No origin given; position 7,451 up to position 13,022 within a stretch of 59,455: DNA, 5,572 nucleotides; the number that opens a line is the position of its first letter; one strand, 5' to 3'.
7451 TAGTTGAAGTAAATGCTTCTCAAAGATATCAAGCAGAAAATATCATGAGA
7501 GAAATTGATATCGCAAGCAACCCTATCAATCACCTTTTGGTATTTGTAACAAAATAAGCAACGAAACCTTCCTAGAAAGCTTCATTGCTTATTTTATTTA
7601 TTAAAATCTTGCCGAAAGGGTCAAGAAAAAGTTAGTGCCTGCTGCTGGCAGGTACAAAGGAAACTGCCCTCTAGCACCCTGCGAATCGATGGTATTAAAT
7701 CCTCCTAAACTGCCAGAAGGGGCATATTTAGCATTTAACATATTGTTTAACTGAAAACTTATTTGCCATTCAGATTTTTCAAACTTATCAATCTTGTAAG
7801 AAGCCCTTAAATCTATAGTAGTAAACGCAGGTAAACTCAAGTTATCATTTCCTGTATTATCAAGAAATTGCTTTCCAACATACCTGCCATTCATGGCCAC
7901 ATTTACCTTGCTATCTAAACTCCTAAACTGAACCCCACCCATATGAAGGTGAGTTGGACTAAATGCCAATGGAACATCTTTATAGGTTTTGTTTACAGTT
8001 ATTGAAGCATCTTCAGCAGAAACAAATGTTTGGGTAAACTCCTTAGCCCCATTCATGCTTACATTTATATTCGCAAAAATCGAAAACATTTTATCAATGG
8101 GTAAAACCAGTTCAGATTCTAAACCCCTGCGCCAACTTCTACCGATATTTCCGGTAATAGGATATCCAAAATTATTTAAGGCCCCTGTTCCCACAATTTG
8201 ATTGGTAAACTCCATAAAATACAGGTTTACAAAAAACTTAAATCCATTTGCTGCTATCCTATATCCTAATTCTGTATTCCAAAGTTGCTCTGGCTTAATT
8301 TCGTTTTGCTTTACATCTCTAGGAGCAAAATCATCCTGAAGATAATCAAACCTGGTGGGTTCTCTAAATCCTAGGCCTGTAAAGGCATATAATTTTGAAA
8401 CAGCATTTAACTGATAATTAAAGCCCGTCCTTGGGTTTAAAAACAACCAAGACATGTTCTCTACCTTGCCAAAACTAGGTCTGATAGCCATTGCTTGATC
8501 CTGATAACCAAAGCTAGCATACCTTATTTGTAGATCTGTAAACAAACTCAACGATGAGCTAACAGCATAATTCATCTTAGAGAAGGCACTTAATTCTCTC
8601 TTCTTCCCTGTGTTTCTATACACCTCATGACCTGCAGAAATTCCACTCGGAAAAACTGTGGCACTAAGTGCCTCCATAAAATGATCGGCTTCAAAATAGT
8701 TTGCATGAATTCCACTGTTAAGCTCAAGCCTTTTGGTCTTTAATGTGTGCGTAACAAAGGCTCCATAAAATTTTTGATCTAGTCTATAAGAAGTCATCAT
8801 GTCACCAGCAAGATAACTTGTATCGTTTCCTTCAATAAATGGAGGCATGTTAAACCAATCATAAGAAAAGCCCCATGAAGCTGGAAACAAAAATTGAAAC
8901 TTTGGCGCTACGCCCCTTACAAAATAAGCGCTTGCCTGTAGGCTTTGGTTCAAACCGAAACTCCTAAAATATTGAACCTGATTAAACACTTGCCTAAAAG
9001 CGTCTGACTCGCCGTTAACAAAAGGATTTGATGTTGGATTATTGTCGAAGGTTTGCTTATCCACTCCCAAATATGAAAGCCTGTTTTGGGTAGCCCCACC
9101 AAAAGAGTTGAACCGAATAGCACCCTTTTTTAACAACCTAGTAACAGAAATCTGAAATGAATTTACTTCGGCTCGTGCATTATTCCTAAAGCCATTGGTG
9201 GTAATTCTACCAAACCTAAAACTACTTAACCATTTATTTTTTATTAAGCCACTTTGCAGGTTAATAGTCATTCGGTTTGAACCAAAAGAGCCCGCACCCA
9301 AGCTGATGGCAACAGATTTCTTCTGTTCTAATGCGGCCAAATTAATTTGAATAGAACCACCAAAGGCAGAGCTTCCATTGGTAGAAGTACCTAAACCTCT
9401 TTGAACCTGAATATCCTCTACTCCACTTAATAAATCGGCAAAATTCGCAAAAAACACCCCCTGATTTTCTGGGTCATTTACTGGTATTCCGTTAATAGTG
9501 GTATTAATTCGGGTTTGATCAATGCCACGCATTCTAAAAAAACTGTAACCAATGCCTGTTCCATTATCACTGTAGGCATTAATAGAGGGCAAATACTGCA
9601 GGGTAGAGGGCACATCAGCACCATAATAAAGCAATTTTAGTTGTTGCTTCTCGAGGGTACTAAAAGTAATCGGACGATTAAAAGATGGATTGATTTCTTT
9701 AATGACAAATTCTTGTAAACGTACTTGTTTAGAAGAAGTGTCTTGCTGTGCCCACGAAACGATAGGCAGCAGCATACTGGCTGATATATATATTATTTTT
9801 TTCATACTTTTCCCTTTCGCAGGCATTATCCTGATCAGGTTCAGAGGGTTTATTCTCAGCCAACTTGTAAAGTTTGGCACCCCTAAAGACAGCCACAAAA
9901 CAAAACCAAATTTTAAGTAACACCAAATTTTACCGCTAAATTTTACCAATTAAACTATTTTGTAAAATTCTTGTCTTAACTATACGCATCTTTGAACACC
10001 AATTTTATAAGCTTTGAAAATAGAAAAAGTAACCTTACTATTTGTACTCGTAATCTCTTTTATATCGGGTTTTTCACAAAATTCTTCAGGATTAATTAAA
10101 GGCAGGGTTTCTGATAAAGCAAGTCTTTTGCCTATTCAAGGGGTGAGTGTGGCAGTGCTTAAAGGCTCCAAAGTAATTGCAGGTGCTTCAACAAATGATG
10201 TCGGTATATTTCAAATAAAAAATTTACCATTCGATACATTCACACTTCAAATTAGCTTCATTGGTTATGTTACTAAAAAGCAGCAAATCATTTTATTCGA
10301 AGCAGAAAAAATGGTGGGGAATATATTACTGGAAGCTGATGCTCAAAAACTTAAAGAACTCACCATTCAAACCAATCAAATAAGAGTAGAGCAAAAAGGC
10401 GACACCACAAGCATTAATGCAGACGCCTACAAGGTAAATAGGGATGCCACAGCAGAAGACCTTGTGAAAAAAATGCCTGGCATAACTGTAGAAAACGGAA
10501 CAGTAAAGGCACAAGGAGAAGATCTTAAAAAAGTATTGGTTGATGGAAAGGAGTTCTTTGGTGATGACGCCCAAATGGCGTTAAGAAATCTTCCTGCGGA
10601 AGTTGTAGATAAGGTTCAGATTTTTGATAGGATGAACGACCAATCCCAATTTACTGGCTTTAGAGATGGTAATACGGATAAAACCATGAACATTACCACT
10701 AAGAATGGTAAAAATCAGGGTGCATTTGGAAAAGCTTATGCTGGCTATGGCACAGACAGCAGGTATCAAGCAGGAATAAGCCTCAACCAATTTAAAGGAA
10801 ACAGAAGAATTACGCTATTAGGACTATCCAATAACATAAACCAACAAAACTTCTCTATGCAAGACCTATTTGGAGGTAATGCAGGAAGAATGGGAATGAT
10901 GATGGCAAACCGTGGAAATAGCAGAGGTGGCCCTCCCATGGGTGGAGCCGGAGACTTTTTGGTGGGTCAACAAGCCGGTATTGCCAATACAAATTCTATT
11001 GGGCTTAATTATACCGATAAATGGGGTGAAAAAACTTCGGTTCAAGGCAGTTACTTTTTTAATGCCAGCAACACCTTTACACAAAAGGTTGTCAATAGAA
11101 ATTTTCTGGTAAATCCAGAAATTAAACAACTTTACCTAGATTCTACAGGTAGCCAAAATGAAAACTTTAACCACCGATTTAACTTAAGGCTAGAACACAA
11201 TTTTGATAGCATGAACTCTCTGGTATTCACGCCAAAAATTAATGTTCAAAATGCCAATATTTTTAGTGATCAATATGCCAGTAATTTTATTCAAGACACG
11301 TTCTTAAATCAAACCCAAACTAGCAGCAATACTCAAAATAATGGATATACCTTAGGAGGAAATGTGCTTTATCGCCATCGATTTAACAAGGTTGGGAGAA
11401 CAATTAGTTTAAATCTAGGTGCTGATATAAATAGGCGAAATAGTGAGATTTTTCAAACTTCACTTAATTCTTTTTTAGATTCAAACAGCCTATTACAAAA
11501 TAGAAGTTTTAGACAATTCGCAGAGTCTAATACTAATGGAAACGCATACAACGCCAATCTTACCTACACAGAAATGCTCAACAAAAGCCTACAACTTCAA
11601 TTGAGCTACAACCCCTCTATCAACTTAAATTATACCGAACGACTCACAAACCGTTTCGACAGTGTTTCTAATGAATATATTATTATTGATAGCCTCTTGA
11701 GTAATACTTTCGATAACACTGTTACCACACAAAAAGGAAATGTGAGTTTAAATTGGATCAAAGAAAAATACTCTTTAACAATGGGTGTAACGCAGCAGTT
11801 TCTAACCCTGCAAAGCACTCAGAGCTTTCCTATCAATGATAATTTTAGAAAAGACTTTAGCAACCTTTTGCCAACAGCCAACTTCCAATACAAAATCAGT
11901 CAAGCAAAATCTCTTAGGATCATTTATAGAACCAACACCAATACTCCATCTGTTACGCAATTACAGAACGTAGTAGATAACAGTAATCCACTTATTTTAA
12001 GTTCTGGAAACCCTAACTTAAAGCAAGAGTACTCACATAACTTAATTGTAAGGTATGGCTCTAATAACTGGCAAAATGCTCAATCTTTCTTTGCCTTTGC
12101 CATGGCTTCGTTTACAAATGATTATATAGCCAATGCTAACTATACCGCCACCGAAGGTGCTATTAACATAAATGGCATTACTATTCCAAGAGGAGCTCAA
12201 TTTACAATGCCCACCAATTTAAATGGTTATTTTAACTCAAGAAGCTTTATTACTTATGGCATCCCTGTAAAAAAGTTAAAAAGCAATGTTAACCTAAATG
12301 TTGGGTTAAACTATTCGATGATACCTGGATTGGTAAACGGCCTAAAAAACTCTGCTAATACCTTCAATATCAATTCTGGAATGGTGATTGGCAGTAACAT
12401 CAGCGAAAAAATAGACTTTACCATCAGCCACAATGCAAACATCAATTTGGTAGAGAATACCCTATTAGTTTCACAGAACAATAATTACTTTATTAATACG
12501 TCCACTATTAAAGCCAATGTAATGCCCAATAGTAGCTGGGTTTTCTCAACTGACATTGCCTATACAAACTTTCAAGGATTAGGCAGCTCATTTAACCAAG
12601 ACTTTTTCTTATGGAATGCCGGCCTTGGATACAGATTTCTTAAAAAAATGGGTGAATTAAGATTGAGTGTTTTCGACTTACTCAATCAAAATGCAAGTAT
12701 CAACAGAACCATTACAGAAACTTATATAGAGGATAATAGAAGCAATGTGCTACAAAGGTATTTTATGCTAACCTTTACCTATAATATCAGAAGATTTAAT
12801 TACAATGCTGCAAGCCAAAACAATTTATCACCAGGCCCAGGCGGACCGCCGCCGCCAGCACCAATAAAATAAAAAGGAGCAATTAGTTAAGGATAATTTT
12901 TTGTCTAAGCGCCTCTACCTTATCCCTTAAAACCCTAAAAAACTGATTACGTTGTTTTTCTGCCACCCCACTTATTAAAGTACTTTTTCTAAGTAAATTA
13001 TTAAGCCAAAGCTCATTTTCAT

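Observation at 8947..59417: Strongly over-represented short motif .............(R)A scattered through unrelated genes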

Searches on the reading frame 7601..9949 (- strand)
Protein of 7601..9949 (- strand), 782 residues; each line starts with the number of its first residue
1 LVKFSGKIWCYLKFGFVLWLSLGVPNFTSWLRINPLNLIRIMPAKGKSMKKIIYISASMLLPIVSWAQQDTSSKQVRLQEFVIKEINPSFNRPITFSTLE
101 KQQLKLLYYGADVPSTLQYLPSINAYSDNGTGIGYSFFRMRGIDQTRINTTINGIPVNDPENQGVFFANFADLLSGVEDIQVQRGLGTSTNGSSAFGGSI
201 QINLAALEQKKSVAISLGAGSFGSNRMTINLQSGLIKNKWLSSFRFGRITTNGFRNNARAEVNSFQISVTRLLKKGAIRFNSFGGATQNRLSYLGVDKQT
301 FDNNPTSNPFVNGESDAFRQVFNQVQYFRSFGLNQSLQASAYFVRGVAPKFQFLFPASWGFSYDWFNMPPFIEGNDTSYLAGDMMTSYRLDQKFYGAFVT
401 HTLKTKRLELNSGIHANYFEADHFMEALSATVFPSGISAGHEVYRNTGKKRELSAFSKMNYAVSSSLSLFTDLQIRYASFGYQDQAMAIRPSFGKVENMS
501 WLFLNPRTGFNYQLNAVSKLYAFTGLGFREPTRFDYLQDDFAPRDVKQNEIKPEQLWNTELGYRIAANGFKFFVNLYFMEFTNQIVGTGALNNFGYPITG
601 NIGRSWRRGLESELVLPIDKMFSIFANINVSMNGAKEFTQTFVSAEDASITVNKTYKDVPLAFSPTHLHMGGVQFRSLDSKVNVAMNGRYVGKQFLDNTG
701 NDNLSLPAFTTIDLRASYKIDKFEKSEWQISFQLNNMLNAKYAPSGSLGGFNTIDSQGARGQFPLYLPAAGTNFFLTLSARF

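Call 6: search_protein_families(library=pfam, proteins=[window:7601-9949:-])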
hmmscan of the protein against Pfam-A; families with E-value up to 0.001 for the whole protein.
window:7601-9949:- (782 aa): 2 families
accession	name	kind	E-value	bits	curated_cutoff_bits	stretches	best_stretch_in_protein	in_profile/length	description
PF00593.30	TonB_dep_Rec_b-barrel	-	1.7e-22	81.3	27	1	289-736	12-435/436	TonB dependent receptor-like, beta-barrel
PF07715.20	Plug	-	2.3e-12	47.8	23.9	1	93-198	6-106/107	TonB-dependent Receptor Plug Domain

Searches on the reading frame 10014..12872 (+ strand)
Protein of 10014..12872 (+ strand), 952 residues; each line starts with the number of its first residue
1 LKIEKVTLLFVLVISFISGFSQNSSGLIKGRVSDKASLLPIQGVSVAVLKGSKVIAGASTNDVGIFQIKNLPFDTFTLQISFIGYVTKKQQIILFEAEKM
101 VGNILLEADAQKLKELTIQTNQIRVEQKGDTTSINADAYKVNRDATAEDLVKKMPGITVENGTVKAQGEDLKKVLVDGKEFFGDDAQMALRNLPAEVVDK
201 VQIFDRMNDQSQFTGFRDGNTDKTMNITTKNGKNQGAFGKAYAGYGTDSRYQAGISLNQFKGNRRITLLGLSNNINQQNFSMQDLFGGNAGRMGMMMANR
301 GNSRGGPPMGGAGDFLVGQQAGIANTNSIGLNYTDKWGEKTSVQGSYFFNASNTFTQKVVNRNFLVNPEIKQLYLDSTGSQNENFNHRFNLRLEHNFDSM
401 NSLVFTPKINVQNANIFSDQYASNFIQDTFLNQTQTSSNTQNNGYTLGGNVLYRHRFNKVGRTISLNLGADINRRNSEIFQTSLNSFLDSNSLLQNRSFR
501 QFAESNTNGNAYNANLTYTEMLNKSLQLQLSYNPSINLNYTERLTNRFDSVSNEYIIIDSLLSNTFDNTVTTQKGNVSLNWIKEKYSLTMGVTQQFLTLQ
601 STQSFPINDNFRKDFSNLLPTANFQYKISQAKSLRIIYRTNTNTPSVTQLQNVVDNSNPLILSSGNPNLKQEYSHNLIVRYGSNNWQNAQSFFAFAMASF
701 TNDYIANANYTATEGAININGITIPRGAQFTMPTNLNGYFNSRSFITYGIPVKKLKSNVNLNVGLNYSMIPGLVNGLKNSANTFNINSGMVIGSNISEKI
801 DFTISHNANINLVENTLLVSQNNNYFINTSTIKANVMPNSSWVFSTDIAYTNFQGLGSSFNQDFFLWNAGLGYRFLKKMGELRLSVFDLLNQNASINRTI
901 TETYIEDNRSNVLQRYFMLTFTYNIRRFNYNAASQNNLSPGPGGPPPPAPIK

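Call 13: search_protein_families(library=pfam, proteins=[window:10014-12872:+])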
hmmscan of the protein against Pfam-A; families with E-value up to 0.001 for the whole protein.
window:10014-12872:+ (952 aa): 4 families
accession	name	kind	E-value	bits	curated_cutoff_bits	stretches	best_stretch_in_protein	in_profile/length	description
PF14905.12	OMP_b-brl_3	-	5.6e-27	95.3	27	2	455-830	1-354/408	Outer membrane protein beta-barrel family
PF13715.12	CarbopepD_reg_2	-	3.7e-13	49.7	32.2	1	28-117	1-87/88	CarboxypepD_reg-like domain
PF13620.12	CarboxypepD_reg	-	1.1e-10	42.2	32.3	1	28-93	2-67/82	Carboxypeptidase regulatory-like domain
PF00593.30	TonB_dep_Rec_b-barrel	-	3.9e-07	30.7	27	1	424-887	22-434/436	TonB dependent receptor-like, beta-barrel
